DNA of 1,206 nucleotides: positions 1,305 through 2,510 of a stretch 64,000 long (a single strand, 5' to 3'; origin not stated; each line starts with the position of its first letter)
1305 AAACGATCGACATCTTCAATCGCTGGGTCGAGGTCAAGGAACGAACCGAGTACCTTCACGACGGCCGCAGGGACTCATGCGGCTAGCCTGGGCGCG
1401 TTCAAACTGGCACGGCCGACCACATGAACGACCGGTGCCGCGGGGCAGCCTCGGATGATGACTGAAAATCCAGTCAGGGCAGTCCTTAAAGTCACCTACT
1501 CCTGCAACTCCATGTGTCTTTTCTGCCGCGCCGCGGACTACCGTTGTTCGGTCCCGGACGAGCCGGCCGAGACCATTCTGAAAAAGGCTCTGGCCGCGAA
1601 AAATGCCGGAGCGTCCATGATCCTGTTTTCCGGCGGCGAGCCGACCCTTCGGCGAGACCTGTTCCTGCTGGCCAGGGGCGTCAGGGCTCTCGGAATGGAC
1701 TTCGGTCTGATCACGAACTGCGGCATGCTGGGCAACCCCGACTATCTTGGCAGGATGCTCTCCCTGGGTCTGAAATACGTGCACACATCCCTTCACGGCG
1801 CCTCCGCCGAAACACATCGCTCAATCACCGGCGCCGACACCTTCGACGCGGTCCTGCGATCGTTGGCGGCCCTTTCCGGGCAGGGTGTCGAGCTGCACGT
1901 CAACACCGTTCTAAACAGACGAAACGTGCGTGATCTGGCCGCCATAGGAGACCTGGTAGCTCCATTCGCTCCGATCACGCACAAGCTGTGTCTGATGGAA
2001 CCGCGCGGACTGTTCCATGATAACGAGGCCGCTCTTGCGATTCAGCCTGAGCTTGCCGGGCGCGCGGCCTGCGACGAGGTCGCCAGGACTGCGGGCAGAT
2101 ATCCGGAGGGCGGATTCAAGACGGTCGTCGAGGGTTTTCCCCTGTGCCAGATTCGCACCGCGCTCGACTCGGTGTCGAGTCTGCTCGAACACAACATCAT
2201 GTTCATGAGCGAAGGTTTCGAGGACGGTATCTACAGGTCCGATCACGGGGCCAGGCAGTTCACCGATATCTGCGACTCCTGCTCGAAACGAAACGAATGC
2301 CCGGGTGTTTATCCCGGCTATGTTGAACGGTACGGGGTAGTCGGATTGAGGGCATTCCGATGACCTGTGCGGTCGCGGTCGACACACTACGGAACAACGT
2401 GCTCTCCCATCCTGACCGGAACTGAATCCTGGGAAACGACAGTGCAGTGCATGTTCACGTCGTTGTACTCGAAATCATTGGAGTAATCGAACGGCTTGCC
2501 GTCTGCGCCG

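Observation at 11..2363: Paired radical SAM maturases (HxsB/HxsC-like) at the window edge; precursor genes probably just upstream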

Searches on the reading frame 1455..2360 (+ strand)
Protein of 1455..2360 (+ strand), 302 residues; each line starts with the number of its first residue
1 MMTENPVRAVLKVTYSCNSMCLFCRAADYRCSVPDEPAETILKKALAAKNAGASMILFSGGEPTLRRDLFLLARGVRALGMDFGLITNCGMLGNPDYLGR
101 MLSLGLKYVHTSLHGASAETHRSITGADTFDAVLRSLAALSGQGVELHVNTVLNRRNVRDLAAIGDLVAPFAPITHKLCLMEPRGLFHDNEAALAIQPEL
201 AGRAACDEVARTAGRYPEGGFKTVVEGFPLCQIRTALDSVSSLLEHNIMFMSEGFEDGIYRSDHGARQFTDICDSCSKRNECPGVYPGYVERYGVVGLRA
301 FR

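Call 3: search_protein_families(library=ncbifam, proteins=[window:1455-2360:+], max_evalue=0.01)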
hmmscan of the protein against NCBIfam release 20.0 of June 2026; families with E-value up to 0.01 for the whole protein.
window:1455-2360:+ (302 aa): 45 families (the best 25 are shown)
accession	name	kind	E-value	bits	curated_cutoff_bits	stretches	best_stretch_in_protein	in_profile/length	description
NF045574.1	sacti_mat_StsB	exception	7.1e-24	84.5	625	1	11-171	100-259/466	StsB family radical SAM/SPASM domain sactipeptide maturase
TIGR04545.1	rSAM_ahbD_hemeb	equivalog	1.6e-22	80.4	500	1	12-189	5-183/339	heme b synthase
NF038332.1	rSAM_rare_HxsC4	exception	8.8e-22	77.7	500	1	11-164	18-177/335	radical SAM protein HxsC4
TIGR03977.1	rSAM_pair_HxsC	equivalog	2.7e-21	75.7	267.9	1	9-240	27-260/292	His-Xaa-Ser system radical SAM maturase HxsC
TIGR02668.1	moaA_archaeal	equivalog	2.8e-19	69.2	325.25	1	11-170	14-175/303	GTP 3',8-cyclase MoaA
TIGR04546.1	rSAM_ahbC_deAc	equivalog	1.6e-18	66.7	650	1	9-168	41-200/390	12,18-didecarboxysiroheme deacetylase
TIGR04053.2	TIGR04053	equivalog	2.8e-18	66.3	395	1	3-169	4-174/366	TIGR04053 family radical SAM/SPASM domain-containing protein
TIGR02109.1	PQQ_syn_pqqE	equivalog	6.9e-16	58.1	381.35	1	4-169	4-170/358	pyrroloquinoline quinone biosynthesis protein PqqE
NF045646.2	rSAM_Se_TrsS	equivalog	1.1e-15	57.1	490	1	8-166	87-249/441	radical SAM (seleno)protein TrsS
TIGR04466.1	rSAM_BlsE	equivalog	1.3e-15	57.7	400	1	12-164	8-158/327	cytosylglucuronate decarboxylase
NF001199.0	PRK00164.2-1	equivalog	1.3e-15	57.3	231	1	11-164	16-171/308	GTP 3',8-cyclase MoaA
TIGR04051.1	rSAM_NirJ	equivalog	6.3e-15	55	515.45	1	12-168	7-163/354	heme d1 biosynthesis radical SAM protein NirJ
TIGR02666.1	moaA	equivalog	2e-14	53.3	284.05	1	12-157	15-168/336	GTP 3',8-cyclase MoaA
TIGR03962.1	mycofact_rSAM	equivalog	4.4e-14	52.4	265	1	5-170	10-175/339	mycofactocin radical SAM maturase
TIGR04133.1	rSAM_w_lipo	hypoth_equivalog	6.2e-14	51.7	425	1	12-177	29-198/350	TIGR04133 family radical SAM/SPASM protein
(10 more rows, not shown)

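Call 4: search_protein_families(library=pfam, proteins=[window:1455-2360:+], max_evalue=0.01)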
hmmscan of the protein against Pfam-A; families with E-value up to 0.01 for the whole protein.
window:1455-2360:+ (302 aa): 1 family
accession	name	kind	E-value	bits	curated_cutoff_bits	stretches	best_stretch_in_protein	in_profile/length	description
PF04055.27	Radical_SAM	-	6.6e-22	78.9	29.5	1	12-164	2-162/166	Radical SAM superfamily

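Call 5: find_encoding_contigs(protein=window:1455-2360:+, flank=10000, max_places=10)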
Protein window:1455-2360:+ (302 aa): no gene with exactly this product is on record in the collection.

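Call 6: find_homologous_proteins(query=window:1455-2360:+)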
Query window:1455-2360:+ (302 aa): 100 proteins with E <= 0.001 among 8000 candidates.
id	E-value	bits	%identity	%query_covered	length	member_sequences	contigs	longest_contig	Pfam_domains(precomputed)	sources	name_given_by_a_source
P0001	2.2e-191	653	95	100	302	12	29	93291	PF04055.28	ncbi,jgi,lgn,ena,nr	ncbi:MAG TPA: radical SAM protein [Myxococcota bacterium]|nr:radical SAM protein [Myxococcota bacter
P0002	1.6e-152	525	75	99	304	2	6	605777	PF04055.28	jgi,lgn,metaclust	metaclust:\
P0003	1.0e-150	519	75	99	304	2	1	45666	PF04055.28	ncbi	-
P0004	6.4e-150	517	75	99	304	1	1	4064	PF04055.28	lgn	-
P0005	1.4e-149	515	76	99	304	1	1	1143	PF04055.28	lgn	-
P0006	8.6e-147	506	73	98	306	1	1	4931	PF04055.28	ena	-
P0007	5.9e-144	497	74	99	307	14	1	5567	PF04055.28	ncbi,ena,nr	ncbi:MAG TPA: radical SAM protein [Myxococcota bacterium]|nr:radical SAM protein [Myxococcota bacter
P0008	1.4e-142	492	73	98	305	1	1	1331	PF04055.28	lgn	-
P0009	2.6e-142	492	72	98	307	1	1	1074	PF04055.28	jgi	jgi:pyruvate-formate lyase-activating enzyme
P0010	1.6e-141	489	73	99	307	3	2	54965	PF04055.28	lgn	-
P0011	7.8e-140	483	71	99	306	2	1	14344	PF04055.28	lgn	-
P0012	7.5e-113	395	60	100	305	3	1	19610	PF04055.28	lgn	-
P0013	2.0e-110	387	60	100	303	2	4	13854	PF04055.28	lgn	-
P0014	2.4e-107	377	58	100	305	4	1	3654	PF04055.28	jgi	jgi:molybdenum cofactor biosynthesis enzyme MoaA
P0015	3.8e-107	376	58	100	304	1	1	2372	PF04055.28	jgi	-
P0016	4.2e-105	369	57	99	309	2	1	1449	PF04055.28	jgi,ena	-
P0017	1.2e-103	365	56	98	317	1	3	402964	PF04055.28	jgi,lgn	jgi:pyruvate-formate lyase-activating enzyme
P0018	3.1e-103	363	55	98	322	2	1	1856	PF04055.28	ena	-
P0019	4.7e-102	359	57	97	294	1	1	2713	PF04055.28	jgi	jgi:MoaA/NifB/PqqE/SkfB family radical SAM enzyme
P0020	6.0e-101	356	54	98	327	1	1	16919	PF04055.28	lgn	-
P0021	7.0e-101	356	56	98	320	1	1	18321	PF04055.28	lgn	-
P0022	2.6e-100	354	56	98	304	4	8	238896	PF04055.28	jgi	jgi:MoaA/NifB/PqqE/SkfB family radical SAM enzyme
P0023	1.5e-99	351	56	99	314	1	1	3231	PF04055.28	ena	-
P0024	3.1e-99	350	55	98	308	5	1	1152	PF04055.28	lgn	-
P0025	2.1e-98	347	55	99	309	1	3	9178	PF04055.28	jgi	-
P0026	3.1e-98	347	54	98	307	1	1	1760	PF04055.28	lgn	-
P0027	4.8e-98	346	53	99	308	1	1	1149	PF04055.28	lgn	-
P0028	1.0e-96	342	53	100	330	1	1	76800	PF04055.28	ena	-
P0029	1.1e-96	342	55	99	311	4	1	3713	PF04055.28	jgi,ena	jgi:MoaA/NifB/PqqE/SkfB family radical SAM enzyme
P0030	3.7e-96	340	55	99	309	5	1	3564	PF04055.28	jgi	jgi:uncharacterized Fe-S cluster-containing radical SAM superfamily protein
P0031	1.5e-95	338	56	98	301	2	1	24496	PF04055.28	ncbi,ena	-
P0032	2.5e-94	334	54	99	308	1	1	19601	PF04055.28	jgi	-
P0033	3.0e-94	334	52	98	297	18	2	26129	PF04055.28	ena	-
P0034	1.2e-93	332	53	100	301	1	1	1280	PF04055.28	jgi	jgi:pyruvate-formate lyase-activating enzyme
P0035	3.4e-92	327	52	97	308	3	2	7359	PF04055.28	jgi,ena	-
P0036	3.0e-90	321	52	98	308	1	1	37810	PF04055.28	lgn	-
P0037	7.6e-90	319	52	98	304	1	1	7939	PF04055.28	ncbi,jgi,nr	ncbi:MAG: radical SAM protein [Deltaproteobacteria bacterium]|nr:radical SAM protein [Deltaproteobac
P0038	3.2e-88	314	51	98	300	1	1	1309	PF04055.28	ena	-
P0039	5.9e-88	313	51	97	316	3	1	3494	PF04055.28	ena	-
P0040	3.0e-87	311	49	99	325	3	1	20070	PF04055.28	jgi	-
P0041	1.1e-86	309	51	99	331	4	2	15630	PF04055.28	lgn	-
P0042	2.2e-86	308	50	97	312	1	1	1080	PF04055.28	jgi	jgi:MoaA/NifB/PqqE/SkfB family radical SAM enzyme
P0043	2.0e-85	305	50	98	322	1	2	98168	PF04055.28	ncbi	-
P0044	2.1e-85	305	51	98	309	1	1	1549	PF04055.28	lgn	-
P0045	5.7e-85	303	53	90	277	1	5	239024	PF04055.28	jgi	-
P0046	6.2e-85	303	51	98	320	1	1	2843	PF04055.28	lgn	-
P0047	7.3e-85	303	52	98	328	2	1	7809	PF04055.28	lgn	-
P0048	2.7e-84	301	51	98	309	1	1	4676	PF04055.28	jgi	jgi:MoaA/NifB/PqqE/SkfB family radical SAM enzyme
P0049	8.7e-84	299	49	98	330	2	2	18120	PF04055.28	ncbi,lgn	-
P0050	2.4e-82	295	50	98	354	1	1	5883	PF04055.28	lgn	-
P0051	5.9e-82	293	48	98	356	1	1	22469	PF04055.28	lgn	-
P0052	1.8e-81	292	51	90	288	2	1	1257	PF04055.28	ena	-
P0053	1.4e-79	286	47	97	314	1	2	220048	PF04055.28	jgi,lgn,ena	-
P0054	3.0e-76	275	49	88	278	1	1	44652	PF04055.28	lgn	-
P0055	4.5e-76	274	45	99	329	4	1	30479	PF04055.28,PF19238.6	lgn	-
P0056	1.1e-74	270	46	95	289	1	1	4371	PF04055.28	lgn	-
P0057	1.2e-74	269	51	89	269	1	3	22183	PF04055.28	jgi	jgi:hypothetical protein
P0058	1.3e-65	240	46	88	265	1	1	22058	PF04055.28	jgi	jgi:molybdenum cofactor biosynthesis enzyme MoaA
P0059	1.7e-64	236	46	84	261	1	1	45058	PF04055.28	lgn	-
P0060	7.5e-35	139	35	91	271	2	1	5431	PF04055.28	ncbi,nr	ncbi:MAG TPA: radical SAM protein, partial [Nannocystaceae bacterium]|nr:radical SAM protein [Nannoc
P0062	2.0e-18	85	28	97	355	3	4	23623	PF04055.28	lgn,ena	-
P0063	1.0e-14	73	31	96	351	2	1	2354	PF04055.28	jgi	jgi:radical SAM family protein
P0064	1.1e-14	73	29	97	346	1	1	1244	PF04055.28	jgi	jgi:MoaA/NifB/PqqE/SkfB family radical SAM enzyme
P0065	1.4e-13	69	27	94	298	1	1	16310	PF04055.28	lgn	-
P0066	3.5e-12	64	34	40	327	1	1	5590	PF04055.28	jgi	jgi:MoaA/NifB/PqqE/SkfB family radical SAM enzyme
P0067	1.2e-11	63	27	96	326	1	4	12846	PF04055.28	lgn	-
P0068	1.4e-11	62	31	60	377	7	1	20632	PF04055.28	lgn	-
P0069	2.1e-11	62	29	96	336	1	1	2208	PF04055.28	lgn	-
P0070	3.6e-11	61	26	97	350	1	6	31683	PF04055.28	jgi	jgi:hypothetical protein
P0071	3.7e-11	61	33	47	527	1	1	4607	PF04055.28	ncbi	-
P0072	2.9e-10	58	27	95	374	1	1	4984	PF04055.28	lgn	-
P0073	6.9e-10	57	27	97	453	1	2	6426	PF04055.28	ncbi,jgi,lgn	ncbi:MAG: pyruvate-formate lyase-activating enzyme [Myxococcota bacterium]|jgi:pyruvate-formate lyas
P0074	1.4e-9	56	26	74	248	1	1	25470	PF04055.28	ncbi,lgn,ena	-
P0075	1.4e-9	56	34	55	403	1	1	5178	PF13186.12,PF04055.28,PF13353.12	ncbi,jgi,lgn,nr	ncbi:MAG: radical SAM protein [Deltaproteobacteria bacterium]|jgi:radical SAM protein with 4Fe4S-bin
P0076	2.5e-9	55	35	54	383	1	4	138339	PF04055.28,PF13353.12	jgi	-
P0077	7.9e-8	50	30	61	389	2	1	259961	PF04055.28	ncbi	ncbi:MAG: radical SAM protein [Polyangiaceae bacterium]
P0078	1.0e-7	50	31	44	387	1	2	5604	PF04055.28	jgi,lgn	jgi:radical SAM protein with 4Fe4S-binding SPASM domain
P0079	1.1e-7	50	32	50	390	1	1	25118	PF04055.28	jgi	jgi:radical SAM protein with 4Fe4S-binding SPASM domain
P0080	2.7e-7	48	34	43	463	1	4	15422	PF04055.28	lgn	-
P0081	4.0e-7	48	32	60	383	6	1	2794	PF04055.28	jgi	jgi:radical SAM protein with 4Fe4S-binding SPASM domain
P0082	5.8e-7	47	30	60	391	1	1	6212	PF04055.28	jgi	jgi:radical SAM protein with 4Fe4S-binding SPASM domain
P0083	1.1e-6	46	35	53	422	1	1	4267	PF04055.28,PF13353.12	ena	-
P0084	2.1e-6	45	33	50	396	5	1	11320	PF04055.28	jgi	-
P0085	4.4e-6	44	31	62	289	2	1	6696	PF04055.28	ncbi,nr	ncbi:MAG: viperin family antiviral radical SAM protein [Archangium sp.]|nr:viperin family antiviral 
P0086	4.7e-6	44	29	60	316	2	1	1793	PF04055.28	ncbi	ncbi:MAG: radical SAM protein, partial [Polyangiaceae bacterium]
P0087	6.6e-6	44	36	50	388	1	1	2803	PF04055.28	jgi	jgi:radical SAM protein with 4Fe4S-binding SPASM domain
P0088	1.4e-5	43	30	52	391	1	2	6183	PF04055.28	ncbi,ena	ncbi:MAG TPA: radical SAM protein [Polyangiaceae bacterium]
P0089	4.3e-5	41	32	49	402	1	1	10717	PF04055.28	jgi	jgi:radical SAM protein with 4Fe4S-binding SPASM domain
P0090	5.9e-5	41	33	50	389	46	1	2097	PF04055.28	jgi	jgi:radical SAM protein with 4Fe4S-binding SPASM domain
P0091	8.9e-5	40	27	56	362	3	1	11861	PF04055.28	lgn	-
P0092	9.8e-5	40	30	50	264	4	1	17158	PF04055.28,PF13353.12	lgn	-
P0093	1.0e-4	40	34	48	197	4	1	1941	PF04055.28,PF13353.12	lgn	-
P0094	1.1e-4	40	27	51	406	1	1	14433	PF23545.2,PF04055.28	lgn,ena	-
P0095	1.9e-4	39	27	53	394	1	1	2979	PF13186.12,PF04055.28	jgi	jgi:mycofactocin radical SAM maturase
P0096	5.3e-4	38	28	65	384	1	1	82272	PF13186.12,PF04055.28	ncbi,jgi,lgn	-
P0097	6.5e-4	37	28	52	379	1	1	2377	PF04055.28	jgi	jgi:radical SAM protein with 4Fe4S-binding SPASM domain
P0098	7.4e-4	37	33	48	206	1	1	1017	PF04055.28,PF13353.12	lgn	-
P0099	8.8e-4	37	29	54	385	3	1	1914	PF04055.28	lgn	-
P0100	9.1e-4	37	27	47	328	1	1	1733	PF04055.28,PF06463.19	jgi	jgi:cyclic pyranopterin phosphate synthase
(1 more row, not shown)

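Call 7: find_encoding_contigs(protein=P0001, flank=10000, max_places=4)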
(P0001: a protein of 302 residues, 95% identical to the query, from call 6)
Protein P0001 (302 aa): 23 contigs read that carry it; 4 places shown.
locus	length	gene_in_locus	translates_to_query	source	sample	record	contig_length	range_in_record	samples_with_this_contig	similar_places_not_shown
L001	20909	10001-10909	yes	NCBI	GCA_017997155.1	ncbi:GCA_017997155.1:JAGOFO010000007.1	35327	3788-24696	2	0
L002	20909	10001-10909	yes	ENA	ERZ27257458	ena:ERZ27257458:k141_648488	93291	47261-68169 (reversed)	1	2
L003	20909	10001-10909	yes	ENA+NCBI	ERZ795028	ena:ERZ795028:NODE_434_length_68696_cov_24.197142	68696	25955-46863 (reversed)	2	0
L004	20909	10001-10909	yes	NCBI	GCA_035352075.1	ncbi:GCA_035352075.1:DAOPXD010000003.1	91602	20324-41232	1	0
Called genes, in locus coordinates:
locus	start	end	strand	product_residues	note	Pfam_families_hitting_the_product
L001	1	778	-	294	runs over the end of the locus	PF01048:PNP_UDP_1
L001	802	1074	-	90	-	PF09538:FYDLN_acid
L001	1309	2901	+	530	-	PF00118:Cpn60_TCP1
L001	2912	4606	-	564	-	PF07885:Ion_trans_2, PF02254:TrkA_N, PF02080:TrkA_C (weak), PF02254:TrkA_N, PF02080:TrkA_C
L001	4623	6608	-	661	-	PF00005:ABC_tran, PF02463:SMC_N (faint), PF13476:AAA_23 (faint), PF13555:AAA_29 (faint), PF00004:AAA (faint), PF12848:ABC_tran_Xtn, PF00005:ABC_tran, PF16326:ABC_tran_CTD, +2 more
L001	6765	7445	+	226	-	PF00834:Ribul_P_3_epim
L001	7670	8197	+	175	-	PF27806:HxsD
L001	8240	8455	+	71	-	-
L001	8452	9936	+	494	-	PF04055:Radical_SAM, PF13353:Fer4_12 (weak)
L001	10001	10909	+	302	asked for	PF04055:Radical_SAM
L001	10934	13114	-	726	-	-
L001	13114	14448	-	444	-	PF03349:Toluene_X (weak)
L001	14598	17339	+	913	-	PF09136:Glucodextran_B (faint)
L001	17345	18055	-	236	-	PF04542:Sigma70_r2, PF07638:Sigma70_ECF (weak), PF04545:Sigma70_r4, PF08281:Sigma70_r4_2 (weak)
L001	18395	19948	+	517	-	PF05345:He_PIG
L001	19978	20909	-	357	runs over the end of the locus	PF01820:Dala_Dala_lig_N, PF07478:Dala_Dala_lig_C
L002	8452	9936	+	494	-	PF04055:Radical_SAM, PF13353:Fer4_12 (weak)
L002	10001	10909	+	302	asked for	PF04055:Radical_SAM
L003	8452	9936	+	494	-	PF04055:Radical_SAM, PF13353:Fer4_12 (weak)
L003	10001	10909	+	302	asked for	PF04055:Radical_SAM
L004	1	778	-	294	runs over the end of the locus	PF01048:PNP_UDP_1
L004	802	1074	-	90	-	PF09538:FYDLN_acid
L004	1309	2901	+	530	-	PF00118:Cpn60_TCP1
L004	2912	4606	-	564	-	PF07885:Ion_trans_2, PF02254:TrkA_N, PF02080:TrkA_C (weak), PF02254:TrkA_N, PF02080:TrkA_C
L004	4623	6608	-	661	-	PF00005:ABC_tran, PF02463:SMC_N (faint), PF13476:AAA_23 (faint), PF13555:AAA_29 (faint), PF00004:AAA (faint), PF12848:ABC_tran_Xtn, PF00005:ABC_tran, PF16326:ABC_tran_CTD, +2 more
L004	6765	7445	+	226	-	PF00834:Ribul_P_3_epim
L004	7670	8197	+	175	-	PF27806:HxsD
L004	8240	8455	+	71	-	-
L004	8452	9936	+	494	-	PF04055:Radical_SAM, PF13353:Fer4_12 (weak)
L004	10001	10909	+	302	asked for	PF04055:Radical_SAM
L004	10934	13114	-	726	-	-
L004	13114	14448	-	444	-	PF03349:Toluene_X (weak)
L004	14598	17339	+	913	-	PF09136:Glucodextran_B (faint)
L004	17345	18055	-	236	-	PF04542:Sigma70_r2, PF07638:Sigma70_ECF (weak), PF04545:Sigma70_r4, PF08281:Sigma70_r4_2 (weak)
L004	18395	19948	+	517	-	PF05345:He_PIG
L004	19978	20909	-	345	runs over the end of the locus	PF01820:Dala_Dala_lig_N, PF07478:Dala_Dala_lig_C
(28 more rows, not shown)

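Call 8: find_encoding_contigs(protein=P0002, flank=10000, max_places=3)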
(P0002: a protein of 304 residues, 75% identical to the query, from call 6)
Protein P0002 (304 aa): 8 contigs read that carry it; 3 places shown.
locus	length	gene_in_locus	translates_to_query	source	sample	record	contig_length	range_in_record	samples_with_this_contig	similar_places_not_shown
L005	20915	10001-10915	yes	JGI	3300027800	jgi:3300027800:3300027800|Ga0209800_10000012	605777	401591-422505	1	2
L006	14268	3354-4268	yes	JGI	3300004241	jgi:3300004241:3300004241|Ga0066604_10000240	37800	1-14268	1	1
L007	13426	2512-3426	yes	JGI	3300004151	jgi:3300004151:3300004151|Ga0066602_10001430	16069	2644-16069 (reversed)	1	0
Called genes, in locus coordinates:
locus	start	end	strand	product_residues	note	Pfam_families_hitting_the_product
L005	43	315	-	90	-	PF09538:FYDLN_acid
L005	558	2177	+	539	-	PF00118:Cpn60_TCP1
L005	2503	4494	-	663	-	PF00005:ABC_tran, PF02463:SMC_N (faint), PF13476:AAA_23 (faint), PF13555:AAA_29 (faint), PF13304:AAA_21 (faint), PF12848:ABC_tran_Xtn, PF00005:ABC_tran, PF16326:ABC_tran_CTD (weak)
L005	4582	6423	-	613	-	PF08308:PEGA (faint), PF13620:CarboxypepD_reg (faint), PF03781:FGE-sulfatase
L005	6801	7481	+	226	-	PF00834:Ribul_P_3_epim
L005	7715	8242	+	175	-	PF27806:HxsD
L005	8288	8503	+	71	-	-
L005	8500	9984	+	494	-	PF04055:Radical_SAM, PF13353:Fer4_12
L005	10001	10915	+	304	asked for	PF04055:Radical_SAM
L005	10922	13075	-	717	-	-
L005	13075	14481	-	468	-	PF13505:OMP_b-brl (faint), PF03349:Toluene_X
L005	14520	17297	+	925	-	-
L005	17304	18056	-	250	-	PF04542:Sigma70_r2, PF04545:Sigma70_r4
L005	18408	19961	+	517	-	PF05345:He_PIG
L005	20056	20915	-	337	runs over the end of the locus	PF01820:Dala_Dala_lig_N, PF02786:CPSase_L_D2 (faint), PF07478:Dala_Dala_lig_C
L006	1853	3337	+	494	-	PF04055:Radical_SAM, PF13353:Fer4_12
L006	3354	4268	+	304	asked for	PF04055:Radical_SAM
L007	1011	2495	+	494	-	PF04055:Radical_SAM, PF13353:Fer4_12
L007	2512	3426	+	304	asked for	PF04055:Radical_SAM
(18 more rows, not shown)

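Call 11: search_protein_families(library=ncbifam, proteins=[L001:7670-8194:+, L001:8240-8452:+, L001:8452-9933:+], max_evalue=1)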
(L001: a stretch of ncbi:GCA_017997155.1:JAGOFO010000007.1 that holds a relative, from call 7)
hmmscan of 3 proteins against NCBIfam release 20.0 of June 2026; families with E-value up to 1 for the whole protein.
L001:7670-8194:+ (175 aa): 2 families
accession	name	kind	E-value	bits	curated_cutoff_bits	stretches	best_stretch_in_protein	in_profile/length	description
TIGR03976.1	chp_LLNDYxLRE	equivalog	1.1e-15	57.7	50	1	26-110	2-86/90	His-Xaa-Ser system protein HxsD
NF038315.1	HxsD_rel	equivalog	0.00022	21.4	41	1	23-81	1-55/62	HxsD-like protein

L001:8240-8452:+ (71 aa): 2 families
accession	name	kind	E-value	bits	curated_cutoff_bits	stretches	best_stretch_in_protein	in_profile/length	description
NF038315.1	HxsD_rel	equivalog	3.8e-18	65.4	41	1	4-65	2-62/62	HxsD-like protein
TIGR03976.1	chp_LLNDYxLRE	equivalog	0.00087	19.6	50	1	5-60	1-59/90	His-Xaa-Ser system protein HxsD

L001:8452-9933:+ (494 aa): 69 families (the best 25 are shown)
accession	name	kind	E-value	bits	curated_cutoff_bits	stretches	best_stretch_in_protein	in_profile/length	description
TIGR03978.1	rSAM_paired_1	equivalog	2.5e-158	527.7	370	1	10-476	4-466/466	His-Xaa-Ser system radical SAM maturase HxsB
NF047865.1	rSAM_PapB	equivalog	7.6e-36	124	340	1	90-436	7-326/330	PapB family radical SAM/SPASM ranthipeptide maturase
TIGR04064.1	rSAM_nif11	equivalog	5.2e-35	121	518.7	1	14-449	9-421/459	nif11-like peptide radical SAM maturase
TIGR03906.1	quino_hemo_SAM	equivalog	1.1e-31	110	453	2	89-218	97-228/467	quinohemoprotein amine dehydrogenase maturation protein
TIGR04068.1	rSAM_ocin_clost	equivalog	1.6e-29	103.1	500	1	89-447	87-439/462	Cys-rich peptide radical SAM maturase CcpM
TIGR03974.1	rSAM_six_Cys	equivalog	2.2e-27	96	425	1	91-439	102-429/451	thioether cross-link-forming SCIFF peptide maturase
NF040492.1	not_ScfB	exception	2.8e-27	95.7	855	1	91-437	100-426/450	ScfB-related radical SAM/SPASM orphan maturase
TIGR03942.1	sulfatase_rSAM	equivalog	2.1e-26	92.9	349.45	1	92-451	7-347/363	anaerobic sulfatase maturase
TIGR04163.1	rSAM_cobopep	equivalog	2.8e-25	89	375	1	92-463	70-421/428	peptide-modifying radical SAM enzyme CbpB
NF035951.1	rSAM_RumMC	equivalog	3.3e-23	82.2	720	1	89-223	115-252/510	RumMC family radical SAM sactipeptide maturase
TIGR04083.1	rSAM_pep_methan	hypoth_equivalog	1.1e-21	77.2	300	1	88-475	1-361/376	TIGR04083 family peptide-modifying radical SAM enzyme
NF038107.1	rSAM_NF038107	equivalog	2.1e-20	72.9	600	1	24-232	23-235/444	Cys-every-fifth radical SAM/SPASM peptide maturase CefB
TIGR04280.1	geopep_mat_rSAM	hypoth_equivalog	7.9e-18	64.6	400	1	85-226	83-226/428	geopeptide radical SAM maturase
NF038170.1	lachnocin_rSAM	equivalog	2.6e-17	62.8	550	1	90-426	80-394/440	lachnocin radical SAM maturase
TIGR04115.1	rSAM_Cxxx_rpt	equivalog_domain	2.7e-17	63.3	350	1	90-434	6-333/359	radical SAM peptide maturase, CXXX-repeat target family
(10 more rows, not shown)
